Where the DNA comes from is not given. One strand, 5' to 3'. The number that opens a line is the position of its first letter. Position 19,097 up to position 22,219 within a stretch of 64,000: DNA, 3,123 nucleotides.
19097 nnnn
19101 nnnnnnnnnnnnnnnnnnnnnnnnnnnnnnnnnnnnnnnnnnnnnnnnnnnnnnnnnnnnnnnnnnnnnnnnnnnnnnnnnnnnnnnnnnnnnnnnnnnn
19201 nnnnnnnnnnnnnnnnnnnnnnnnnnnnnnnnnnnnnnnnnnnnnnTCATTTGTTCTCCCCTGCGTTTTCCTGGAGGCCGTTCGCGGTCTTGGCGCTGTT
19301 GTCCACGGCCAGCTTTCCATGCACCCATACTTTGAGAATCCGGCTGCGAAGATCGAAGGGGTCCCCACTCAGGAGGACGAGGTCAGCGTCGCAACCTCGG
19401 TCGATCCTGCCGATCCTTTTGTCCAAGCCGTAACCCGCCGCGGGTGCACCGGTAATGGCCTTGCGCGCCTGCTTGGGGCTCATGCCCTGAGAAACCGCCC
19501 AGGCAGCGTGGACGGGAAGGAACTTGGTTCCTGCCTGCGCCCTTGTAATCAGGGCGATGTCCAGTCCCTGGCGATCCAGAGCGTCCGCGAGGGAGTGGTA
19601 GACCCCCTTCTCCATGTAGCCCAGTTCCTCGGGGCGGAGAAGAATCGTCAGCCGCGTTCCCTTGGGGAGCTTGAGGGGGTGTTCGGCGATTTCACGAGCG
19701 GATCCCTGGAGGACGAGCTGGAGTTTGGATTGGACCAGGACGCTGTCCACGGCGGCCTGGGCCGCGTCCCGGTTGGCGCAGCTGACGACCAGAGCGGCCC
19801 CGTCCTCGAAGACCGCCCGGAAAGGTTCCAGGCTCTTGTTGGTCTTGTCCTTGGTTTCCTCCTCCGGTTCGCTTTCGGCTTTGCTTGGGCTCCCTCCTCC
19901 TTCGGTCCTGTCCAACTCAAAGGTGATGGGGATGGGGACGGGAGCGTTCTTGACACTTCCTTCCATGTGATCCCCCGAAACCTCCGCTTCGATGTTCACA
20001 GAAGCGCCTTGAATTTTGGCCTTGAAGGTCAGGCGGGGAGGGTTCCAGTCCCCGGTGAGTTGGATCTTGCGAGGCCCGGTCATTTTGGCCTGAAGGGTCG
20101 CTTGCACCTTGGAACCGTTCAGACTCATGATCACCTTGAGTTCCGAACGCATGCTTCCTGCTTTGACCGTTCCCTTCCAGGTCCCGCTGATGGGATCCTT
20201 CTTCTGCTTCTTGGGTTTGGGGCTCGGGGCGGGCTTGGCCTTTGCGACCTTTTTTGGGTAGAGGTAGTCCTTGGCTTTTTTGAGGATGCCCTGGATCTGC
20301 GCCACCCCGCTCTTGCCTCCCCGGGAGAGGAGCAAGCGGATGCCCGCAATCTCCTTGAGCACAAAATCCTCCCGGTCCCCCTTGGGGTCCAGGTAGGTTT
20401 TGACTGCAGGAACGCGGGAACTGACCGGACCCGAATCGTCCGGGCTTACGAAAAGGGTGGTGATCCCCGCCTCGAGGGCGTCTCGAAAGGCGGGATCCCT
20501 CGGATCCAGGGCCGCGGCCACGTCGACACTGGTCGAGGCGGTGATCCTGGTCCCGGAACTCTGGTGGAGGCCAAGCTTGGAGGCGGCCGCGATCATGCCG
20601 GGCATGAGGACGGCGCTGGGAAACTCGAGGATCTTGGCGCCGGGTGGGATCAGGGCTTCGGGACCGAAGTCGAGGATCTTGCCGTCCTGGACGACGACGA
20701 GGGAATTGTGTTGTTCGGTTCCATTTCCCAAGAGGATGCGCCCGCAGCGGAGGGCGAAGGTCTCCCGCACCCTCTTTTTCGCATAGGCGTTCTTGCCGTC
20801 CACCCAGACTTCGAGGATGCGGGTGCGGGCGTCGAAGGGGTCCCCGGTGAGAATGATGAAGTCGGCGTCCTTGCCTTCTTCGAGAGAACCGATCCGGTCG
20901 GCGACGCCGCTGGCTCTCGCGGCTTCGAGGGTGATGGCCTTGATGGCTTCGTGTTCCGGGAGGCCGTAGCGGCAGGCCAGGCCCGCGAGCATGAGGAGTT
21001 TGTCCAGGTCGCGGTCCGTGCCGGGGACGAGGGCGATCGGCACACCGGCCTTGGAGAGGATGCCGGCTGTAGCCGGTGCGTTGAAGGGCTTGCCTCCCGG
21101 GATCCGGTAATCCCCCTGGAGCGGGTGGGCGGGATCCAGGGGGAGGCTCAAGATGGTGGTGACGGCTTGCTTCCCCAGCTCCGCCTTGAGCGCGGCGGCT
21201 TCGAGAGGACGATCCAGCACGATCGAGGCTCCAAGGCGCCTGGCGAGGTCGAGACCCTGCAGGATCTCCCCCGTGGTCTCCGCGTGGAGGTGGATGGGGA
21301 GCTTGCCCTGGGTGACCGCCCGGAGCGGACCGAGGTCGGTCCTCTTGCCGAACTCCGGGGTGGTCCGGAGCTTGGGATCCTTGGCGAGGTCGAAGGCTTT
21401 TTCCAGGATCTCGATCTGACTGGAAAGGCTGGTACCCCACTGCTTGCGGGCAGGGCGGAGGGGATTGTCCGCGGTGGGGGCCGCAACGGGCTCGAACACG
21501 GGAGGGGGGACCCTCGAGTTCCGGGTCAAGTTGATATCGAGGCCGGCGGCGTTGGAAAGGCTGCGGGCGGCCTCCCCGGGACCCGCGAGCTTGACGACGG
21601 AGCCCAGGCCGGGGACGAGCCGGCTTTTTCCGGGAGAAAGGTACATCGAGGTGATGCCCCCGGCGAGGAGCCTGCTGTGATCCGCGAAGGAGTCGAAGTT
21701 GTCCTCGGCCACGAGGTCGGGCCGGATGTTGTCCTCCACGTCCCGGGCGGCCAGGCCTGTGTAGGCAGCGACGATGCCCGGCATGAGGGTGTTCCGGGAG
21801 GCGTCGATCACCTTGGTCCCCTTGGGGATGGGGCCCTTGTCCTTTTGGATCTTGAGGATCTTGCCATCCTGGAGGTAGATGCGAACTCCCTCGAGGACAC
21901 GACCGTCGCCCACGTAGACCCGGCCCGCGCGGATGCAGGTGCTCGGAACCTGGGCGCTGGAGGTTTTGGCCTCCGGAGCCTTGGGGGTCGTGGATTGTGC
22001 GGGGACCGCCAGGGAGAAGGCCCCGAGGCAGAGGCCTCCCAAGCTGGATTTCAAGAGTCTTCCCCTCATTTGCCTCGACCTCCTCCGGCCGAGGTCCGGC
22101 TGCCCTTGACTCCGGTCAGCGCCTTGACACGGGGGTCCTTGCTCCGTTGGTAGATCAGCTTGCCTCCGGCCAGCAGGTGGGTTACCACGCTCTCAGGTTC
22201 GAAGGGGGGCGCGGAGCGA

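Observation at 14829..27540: Eight-gene coupled operon encoding nine secreted amidohydrolase-fold modules: candidate novel extracytoplasmic system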

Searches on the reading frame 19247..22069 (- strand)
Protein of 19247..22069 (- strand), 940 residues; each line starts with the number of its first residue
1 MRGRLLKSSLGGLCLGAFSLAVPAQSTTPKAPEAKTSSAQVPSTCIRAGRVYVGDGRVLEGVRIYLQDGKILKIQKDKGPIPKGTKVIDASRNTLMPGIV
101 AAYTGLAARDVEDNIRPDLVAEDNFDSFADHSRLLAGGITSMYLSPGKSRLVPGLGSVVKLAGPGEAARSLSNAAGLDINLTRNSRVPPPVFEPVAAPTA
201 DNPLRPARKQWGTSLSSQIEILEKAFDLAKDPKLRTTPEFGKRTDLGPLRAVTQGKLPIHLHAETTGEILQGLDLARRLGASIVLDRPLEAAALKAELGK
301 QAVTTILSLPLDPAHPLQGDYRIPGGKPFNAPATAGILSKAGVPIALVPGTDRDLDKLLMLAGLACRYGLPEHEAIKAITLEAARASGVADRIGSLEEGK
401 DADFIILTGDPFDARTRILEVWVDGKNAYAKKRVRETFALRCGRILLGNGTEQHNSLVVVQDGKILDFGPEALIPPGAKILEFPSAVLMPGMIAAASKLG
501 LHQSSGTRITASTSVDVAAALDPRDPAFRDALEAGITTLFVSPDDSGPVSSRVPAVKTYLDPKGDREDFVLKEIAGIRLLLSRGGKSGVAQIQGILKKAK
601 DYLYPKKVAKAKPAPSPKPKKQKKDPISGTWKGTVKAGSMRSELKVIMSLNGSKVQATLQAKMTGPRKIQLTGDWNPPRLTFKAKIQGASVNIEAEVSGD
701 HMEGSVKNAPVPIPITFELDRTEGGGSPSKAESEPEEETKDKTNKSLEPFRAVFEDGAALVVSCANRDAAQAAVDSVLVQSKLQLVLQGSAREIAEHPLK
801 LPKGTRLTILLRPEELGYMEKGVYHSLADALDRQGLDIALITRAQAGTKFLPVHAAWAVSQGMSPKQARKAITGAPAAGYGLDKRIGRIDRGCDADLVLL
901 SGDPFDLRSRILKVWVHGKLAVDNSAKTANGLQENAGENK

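Call 4: search_protein_families(library=pfam, proteins=[window:19247-22069:-], max_evalue=0.1)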
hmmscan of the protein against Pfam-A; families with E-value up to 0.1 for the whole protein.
window:19247-22069:- (940 aa): 2 families
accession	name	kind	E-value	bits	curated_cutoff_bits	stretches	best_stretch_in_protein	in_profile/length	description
PF07969.17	Amidohydro_3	-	3.1e-22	80.1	29.7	2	370-427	407-470/472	Amidohydrolase family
PF01979.26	Amidohydro_1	-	2.1e-20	73.7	25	2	367-426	278-343/345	Amidohydrolase family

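Call 5: search_protein_families(library=ncbifam, proteins=[window:19247-22069:-], max_evalue=0.1)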
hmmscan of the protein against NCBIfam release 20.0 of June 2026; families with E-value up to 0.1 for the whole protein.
window:19247-22069:- (940 aa): 46 families (the best 25 are shown)
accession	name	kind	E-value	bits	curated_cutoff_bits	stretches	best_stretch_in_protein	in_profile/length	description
NF051886.1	XaaProDiPepCaul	equivalog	4.4e-27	95.1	500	4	366-416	332-382/398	Xaa-Pro dipeptidase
TIGR03178.1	allantoinase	equivalog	3.2e-17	62.5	357.85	3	45-106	3-60/441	allantoinase AllB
TIGR02318.1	phosphono_phnM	equivalog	4.3e-17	62.1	390.55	3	370-427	320-374/376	phosphonate metabolism protein PhnM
NF011989.0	PRK15446.2-5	equivalog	1e-16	60.7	565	4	367-431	319-380/385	alpha-D-ribose 1-methylphosphonate 5-triphosphate diphosphatase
NF011990.0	PRK15446.2-6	subfamily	4.1e-15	55.4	233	3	373-432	329-386/390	alpha-D-ribose 1-methylphosphonate 5-triphosphate diphosphatase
NF006056.0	PRK08204.1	subfamily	8e-14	51.3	391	2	368-409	340-381/449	hypothetical protein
TIGR01224.1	hutI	equivalog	1.5e-13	50.3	298.15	2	333-409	273-353/377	imidazolonepropionase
NF011987.0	PRK15446.2-3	subfamily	3e-12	46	253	3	374-435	331-390/395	alpha-D-ribose 1-methylphosphonate 5-triphosphate diphosphatase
TIGR00221.1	nagA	equivalog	9.1e-12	44.6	225.65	2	370-410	329-369/380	N-acetylglucosamine-6-phosphate deacetylase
NF005557.0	PRK07228.1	equivalog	5.5e-11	41.8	522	1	371-415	338-382/445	5'-deoxyadenosine deaminase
NF058538.1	ergo_util_ErtD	equivalog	6.8e-11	41.7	600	2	360-412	341-392/446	hydantoin-5-propionate amidohydrolase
NF006679.0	PRK09228.1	subfamily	2.6e-10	39.7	351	2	373-409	351-387/433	guanine deaminase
NF011984.0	PRK15446.1-5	equivalog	2.8e-10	39.5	260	1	369-427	322-377/379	alpha-D-ribose 1-methylphosphonate 5-triphosphate diphosphatase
NF006549.0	PRK09045.1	equivalog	3.3e-10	39.2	540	1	370-407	341-378/444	TRZ/ATZ family hydrolase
NF011985.0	PRK15446.2-1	equivalog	9.6e-10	37.9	656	2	370-434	319-381/397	alpha-D-ribose 1-methylphosphonate 5-triphosphate diphosphatase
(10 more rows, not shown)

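Call 32: find_homologous_proteins(query=window:19247-22069:-)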
Query window:19247-22069:- (940 aa): 101 proteins with E <= 0.001 among 8000 candidates.
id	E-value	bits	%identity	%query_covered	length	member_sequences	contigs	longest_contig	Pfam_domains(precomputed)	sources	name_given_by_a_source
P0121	0.0e+0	2065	100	100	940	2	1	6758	PF07969.18,PF01979.27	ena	-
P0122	0.0e+0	1594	77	99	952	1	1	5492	PF07969.18,PF01979.27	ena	-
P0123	0.0e+0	1578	77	97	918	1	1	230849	PF07969.18,PF01979.27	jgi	jgi:imidazolonepropionase-like amidohydrolase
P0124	0.0e+0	1562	75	100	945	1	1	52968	PF07969.18,PF01979.27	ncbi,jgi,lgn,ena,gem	-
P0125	0.0e+0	1553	76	98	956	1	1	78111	PF07969.18,PF01979.27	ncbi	-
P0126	9.6e-236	804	46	95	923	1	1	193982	PF07969.18,PF01979.27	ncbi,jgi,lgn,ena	-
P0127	1.3e-231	790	44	97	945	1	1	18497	PF07969.18,PF01979.27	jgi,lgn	-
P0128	1.4e-229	783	45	94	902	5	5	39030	PF07969.18,PF01979.27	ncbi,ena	-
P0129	1.4e-229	783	46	93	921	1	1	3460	PF07969.18,PF01979.27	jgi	jgi:imidazolonepropionase-like amidohydrolase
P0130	1.3e-224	767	45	93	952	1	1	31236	PF07969.18,PF22039.2,PF01979.27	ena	-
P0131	1.4e-222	760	45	92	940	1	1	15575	PF07969.18,PF22039.2,PF01979.27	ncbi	-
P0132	1.0e-214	734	44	94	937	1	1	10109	PF07969.18,PF01979.27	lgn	-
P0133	1.6e-214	733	44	94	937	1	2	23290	PF07969.18,PF01979.27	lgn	-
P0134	4.4e-212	725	43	94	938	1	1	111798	PF07969.18,PF01979.27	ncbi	ncbi:MAG: amidohydrolase family protein [Planctomycetota bacterium]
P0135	8.9e-201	688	41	95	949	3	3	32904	PF07969.18,PF01979.27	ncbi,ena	-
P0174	9.9e-88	314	29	98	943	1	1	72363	PF07969.18,PF01979.27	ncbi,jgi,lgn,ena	-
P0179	6.0e-69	252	30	67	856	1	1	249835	PF07969.18,PF01979.27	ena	-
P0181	2.3e-62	230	29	55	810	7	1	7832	PF07969.18,PF01979.27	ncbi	ncbi:MAG: amidohydrolase family protein [Candidatus Aminicenantes bacterium]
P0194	5.8e-35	139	27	39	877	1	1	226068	PF22643.3,PF07969.18,PF22039.2,PF01979.27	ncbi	ncbi:MAG: amidohydrolase family protein [Gemmataceae bacterium]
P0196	3.5e-34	137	26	45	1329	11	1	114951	PF07969.18,PF01979.27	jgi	-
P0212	1.3e-22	98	25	44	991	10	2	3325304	PF07969.18,PF01979.27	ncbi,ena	-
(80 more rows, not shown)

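Call 33: find_encoding_contigs(protein=P0194, flank=10000, max_places=1)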
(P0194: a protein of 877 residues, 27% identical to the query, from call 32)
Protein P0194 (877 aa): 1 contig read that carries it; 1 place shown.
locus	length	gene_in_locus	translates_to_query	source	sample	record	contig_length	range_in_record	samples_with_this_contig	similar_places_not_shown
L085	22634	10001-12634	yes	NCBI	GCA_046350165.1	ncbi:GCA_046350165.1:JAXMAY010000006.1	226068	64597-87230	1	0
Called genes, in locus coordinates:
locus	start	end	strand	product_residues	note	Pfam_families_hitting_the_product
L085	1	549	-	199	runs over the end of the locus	PF00258:Flavodoxin_1, PF03358:FMN_red, PF12724:Flavodoxin_5 (faint)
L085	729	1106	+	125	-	PF01638:HxlR, PF25213:HVO_A0261_N (faint), PF12840:HTH_20 (weak)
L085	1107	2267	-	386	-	PF00069:Pkinase, PF07714:PK_Tyr_Ser-Thr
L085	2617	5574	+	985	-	PF00326:Peptidase_S9, PF07676:PD40 (faint), PF03629:SASA, PF00930:DPPIV_N (faint), PF26550:Tricorn_2nd (weak), PF26549:Tricorn_N (faint)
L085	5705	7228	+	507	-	PF13429:TPR_15 (faint), PF07719:TPR_2 (faint), PF13174:TPR_6 (faint), PF13181:TPR_8 (faint), PF13424:TPR_12 (faint), PF03704:BTAD (weak), PF13432:TPR_16 (weak), PF14559:TPR_19 (weak), +6 more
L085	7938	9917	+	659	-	PF13432:TPR_16 (faint)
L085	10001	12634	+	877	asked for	PF22643:NagA_N (faint), PF22039:HUTI_composite_bact (faint), PF01979:Amidohydro_1, PF07969:Amidohydro_3, PF01979:Amidohydro_1, PF07969:Amidohydro_3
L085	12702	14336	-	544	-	PF20604:DUF6798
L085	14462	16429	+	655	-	PF07995:GSDH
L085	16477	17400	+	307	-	PF01261:AP_endonuc_2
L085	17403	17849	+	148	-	PF00856:SET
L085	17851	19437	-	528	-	PF02321:OEP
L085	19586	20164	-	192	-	PF00873:ACR_tran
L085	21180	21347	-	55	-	-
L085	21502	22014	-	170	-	-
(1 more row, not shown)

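Call 34: find_encoding_contigs(protein=P0181, flank=10000, max_places=1)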
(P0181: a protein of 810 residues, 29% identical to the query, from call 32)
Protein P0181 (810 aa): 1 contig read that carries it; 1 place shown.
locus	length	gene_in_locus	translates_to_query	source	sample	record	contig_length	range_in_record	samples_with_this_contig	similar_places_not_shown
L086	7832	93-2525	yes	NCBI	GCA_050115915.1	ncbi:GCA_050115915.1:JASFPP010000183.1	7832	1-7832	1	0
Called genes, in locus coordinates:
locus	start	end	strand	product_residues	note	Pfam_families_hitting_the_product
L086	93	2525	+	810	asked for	PF01979:Amidohydro_1, PF07969:Amidohydro_3, PF01979:Amidohydro_1, PF07969:Amidohydro_3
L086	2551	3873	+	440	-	PF01979:Amidohydro_1, PF07969:Amidohydro_3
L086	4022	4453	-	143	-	-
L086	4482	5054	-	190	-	-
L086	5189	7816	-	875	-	PF00069:Pkinase, PF07714:PK_Tyr_Ser-Thr, PF03783:CsgG (faint), PF13424:TPR_12 (weak), PF13428:TPR_14 (weak), PF13414:TPR_11 (weak), PF13432:TPR_16 (weak), PF13424:TPR_12 (weak), +16 more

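Call 35: find_encoding_contigs(protein=P0212, flank=10000, max_places=1)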
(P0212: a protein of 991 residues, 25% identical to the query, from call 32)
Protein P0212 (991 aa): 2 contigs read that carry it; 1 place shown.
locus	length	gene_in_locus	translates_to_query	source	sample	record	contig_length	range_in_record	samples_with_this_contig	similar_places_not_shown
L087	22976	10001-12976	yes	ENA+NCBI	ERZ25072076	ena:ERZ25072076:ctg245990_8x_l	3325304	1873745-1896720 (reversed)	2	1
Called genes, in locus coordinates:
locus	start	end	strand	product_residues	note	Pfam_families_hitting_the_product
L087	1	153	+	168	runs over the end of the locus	PF04390:LptE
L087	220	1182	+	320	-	PF01379:Porphobil_deam, PF03900:Porphobil_deamC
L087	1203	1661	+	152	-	PF01467:CTP_transf_like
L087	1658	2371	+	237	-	PF01138:RNase_PH, PF03725:RNase_PH_C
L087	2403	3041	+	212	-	PF01725:Ham1p_like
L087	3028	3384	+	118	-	PF06155:GBBH-like_N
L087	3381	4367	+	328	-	PF01073:3Beta_HSD, PF01370:Epimerase, PF04321:RmlD_sub_bind, PF07993:NAD_binding_4 (faint), PF16363:GDP_Man_Dehyd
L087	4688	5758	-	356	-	PF01436:NHL (faint)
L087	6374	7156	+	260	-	-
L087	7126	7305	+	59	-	-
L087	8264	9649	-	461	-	PF08309:LVIVD (faint)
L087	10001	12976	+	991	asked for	PF01979:Amidohydro_1, PF07969:Amidohydro_3, PF01979:Amidohydro_1, PF07969:Amidohydro_3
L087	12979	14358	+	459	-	PF01979:Amidohydro_1, PF07969:Amidohydro_3 (weak)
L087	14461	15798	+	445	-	-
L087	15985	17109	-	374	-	-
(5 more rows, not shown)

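Call 52: predict_structure(alignment_id=A2)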
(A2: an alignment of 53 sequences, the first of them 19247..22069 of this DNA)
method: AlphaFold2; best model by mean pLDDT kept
length: 940 residues; sequences in the alignment: 53
mean_pLDDT: 85.4   pTM: 0.65
mean pLDDT of the five models: 85.4, 85.0, 83.8, 83.4, 82.2
residues with pLDDT >= 90: 594; 70-90: 209; 50-70: 56; < 50: 81
segments of 3 or more residues with pLDDT < 50: 1-22, 24-31, 33-38, 313-315, 318-324, 615-623, 726-740, 931-940
pLDDT, mean of each block of 10 residues (from residue 1): 36 36 40 47 88 94 94 92 89 95 92 89 89 94 94 96 87 95 83 60 63 89 94 88 88 95 95 95 95 94 93 50 60 91 95 91 91 96 97 97 95 89 95 82 94 95 94 85 95 94 74 92 91 96 91 96 87 96 95 95 78 45 70 89 91 88 71 89 84 90 88 88 56 38 84 95 97 96 95 94 91 90 90 94 87 92 92 96 96 97 89 95 74 40
secondary structure, 60 per line:
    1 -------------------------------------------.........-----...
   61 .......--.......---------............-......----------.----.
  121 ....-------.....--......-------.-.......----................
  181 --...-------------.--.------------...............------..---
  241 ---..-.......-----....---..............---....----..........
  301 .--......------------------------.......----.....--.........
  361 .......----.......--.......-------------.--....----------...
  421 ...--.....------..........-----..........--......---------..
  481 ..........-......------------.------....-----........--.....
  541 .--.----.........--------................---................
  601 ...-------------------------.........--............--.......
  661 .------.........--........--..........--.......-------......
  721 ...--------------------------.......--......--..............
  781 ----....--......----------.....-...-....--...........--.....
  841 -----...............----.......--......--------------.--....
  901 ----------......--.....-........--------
elements in order (helices of 4 or more, strands of 3 or more residues): E44-52 E58-67 E70-76 E86-97 E99-104 H121-124 H132-136 E139-144 E154-160 H165-169 E170-180 H215-229 H247-253 E259-262 H266-279 E283-286 H291-301 E304-309 H334-340 E345-349 H352-367 H372-378 H381-387 E404-407 E418-423 E426-430 E437-446 E452-461 E464-469 E479-490 E492-497 H517-520 H526-533 E536-541 E549-557 H566-569 E570-581 H585-603 E629-637 E640-651 E654-661 E668-676 E679-686 E689-698 E701-707 E715-723 H750-756 E759-764 H767-780 E785-788 H791-796 E807-811 E817-820 E823-826 H827-833 E836-840 H846-860 H865-871 H874-879 E897-900 E911-916 E919-923 H925-932

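Call 56: fold_search(model_id=the predicted structure, library=pdb)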
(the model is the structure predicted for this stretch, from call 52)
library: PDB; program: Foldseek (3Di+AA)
matches with E <= 10: 1316; with E <= 0.001: 347
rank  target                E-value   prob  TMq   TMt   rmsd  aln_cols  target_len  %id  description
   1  3ooq_F                1.4e-26  1.00  0.35  0.82   5.0       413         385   25  CRYSTAL STRUCTURE OF amidohydrolase from Thermotoga maritima MSB8 (released 2010-09-15)
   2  3ooq_B                3.0e-26  1.00  0.35  0.81   4.4       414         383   25  CRYSTAL STRUCTURE OF amidohydrolase from Thermotoga maritima MSB8 (released 2010-09-15)
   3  3ooq_A                3.9e-26  1.00  0.35  0.82   5.0       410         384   24  CRYSTAL STRUCTURE OF amidohydrolase from Thermotoga maritima MSB8 (released 2010-09-15)
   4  3mtw                  4.7e-13  1.00  0.24  0.51  10.8       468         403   16  Crystal structure of L-Lysine, L-Arginine carboxypeptidase Cc2672 from Caulobacter Crescentus CB15 complexed with N-meth (released 2010-07-28)
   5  3feq_K                5.2e-13  1.00  0.25  0.55  11.2       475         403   15  Crystal structure of uncharacterized protein eah89906 (released 2008-12-16)
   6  3feq_L                6.1e-13  1.00  0.27  0.57  10.1       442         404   15  Crystal structure of uncharacterized protein eah89906 (released 2008-12-16)
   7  4wgx_A                7.1e-13  1.00  0.26  0.49   9.6       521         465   15  Crystal Structure of Molinate Hydrolase (released 2015-02-11)
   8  3n2c_A                1.1e-12  1.00  0.27  0.58   9.2       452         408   15  Crystal structure of prolidase eah89906 complexed with n-methylphosphonate-l-proline (released 2010-06-02)
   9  4dzh                  1.1e-12  1.00  0.25  0.48  10.1       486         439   18  Crystal structure of an adenosine deaminase from xanthomonas campestris (target nysgrc-200456) with bound zn (released 2012-03-21)
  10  3mkv_B                1.3e-12  1.00  0.27  0.57  10.0       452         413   15  Crystal structure of amidohydrolase eaj56179 (released 2010-04-28)
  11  3feq_N                1.3e-12  1.00  0.26  0.56  10.7       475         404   14  Crystal structure of uncharacterized protein eah89906 (released 2008-12-16)
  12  3feq_C                1.5e-12  1.00  0.26  0.56  11.0       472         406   14  Crystal structure of uncharacterized protein eah89906 (released 2008-12-16)
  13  3feq_A                2.0e-12  1.00  0.27  0.58  10.0       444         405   15  Crystal structure of uncharacterized protein eah89906 (released 2008-12-16)
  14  3feq_J                2.4e-12  1.00  0.25  0.55  11.5       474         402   15  Crystal structure of uncharacterized protein eah89906 (released 2008-12-16)
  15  2qs8_A                3.3e-12  1.00  0.23  0.50  10.2       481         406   14  Crystal structure of a Xaa-Pro dipeptidase with bound methionine in the active site (released 2007-08-21)
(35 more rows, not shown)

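Call 69: find_encoding_contigs(protein=P0174, flank=10000, max_places=1)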
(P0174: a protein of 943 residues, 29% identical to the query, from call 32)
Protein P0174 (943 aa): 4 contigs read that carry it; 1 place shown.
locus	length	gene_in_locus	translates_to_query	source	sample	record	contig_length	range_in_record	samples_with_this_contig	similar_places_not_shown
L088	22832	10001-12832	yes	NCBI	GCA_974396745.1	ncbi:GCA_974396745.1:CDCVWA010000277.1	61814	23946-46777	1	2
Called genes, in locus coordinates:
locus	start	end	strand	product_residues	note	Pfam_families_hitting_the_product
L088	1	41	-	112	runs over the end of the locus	PF04237:YjbR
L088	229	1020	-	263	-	-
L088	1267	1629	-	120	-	PF07237:DUF1428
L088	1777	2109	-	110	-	-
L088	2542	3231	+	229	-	-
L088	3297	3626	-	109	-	PF01979:Amidohydro_1, PF07969:Amidohydro_3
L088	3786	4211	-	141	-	-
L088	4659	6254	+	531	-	PF01979:Amidohydro_1, PF07969:Amidohydro_3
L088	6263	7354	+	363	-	PF01979:Amidohydro_1 (weak)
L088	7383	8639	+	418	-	PF01979:Amidohydro_1, PF07969:Amidohydro_3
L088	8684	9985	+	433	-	PF07969:Amidohydro_3 (weak)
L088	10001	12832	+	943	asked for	PF01979:Amidohydro_1, PF07969:Amidohydro_3, PF01979:Amidohydro_1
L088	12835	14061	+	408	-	PF01979:Amidohydro_1 (weak), PF07969:Amidohydro_3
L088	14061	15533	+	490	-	PF01979:Amidohydro_1, PF07969:Amidohydro_3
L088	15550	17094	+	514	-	-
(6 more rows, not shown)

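Call 70: find_encoding_contigs(protein=P0196, flank=8000, max_places=1)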
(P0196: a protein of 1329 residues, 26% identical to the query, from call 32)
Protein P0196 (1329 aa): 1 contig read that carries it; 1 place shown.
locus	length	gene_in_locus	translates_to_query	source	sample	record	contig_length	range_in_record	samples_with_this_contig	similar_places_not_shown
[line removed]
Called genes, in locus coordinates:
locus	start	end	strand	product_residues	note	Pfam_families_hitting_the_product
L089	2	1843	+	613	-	?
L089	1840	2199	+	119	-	-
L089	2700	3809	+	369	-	-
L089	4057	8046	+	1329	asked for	PF01979:Amidohydro_1, PF07969:Amidohydro_3, PF01979:Amidohydro_1, PF07969:Amidohydro_3 (weak)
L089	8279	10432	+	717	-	-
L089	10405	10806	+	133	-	PF13275:S4_2, PF01479:S4 (weak)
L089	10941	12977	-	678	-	PF00580:UvrD-helicase, PF13245:AAA_19, PF13604:AAA_30 (faint), PF13361:UvrD_C, PF13538:UvrD_C_2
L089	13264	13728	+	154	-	PF00355:Rieske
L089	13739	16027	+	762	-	PF00033:Cytochrome_B, PF13631:Cytochrom_B_N_2, PF00032:Cytochrom_B_C, PF14522:Cytochrome_C7 (faint)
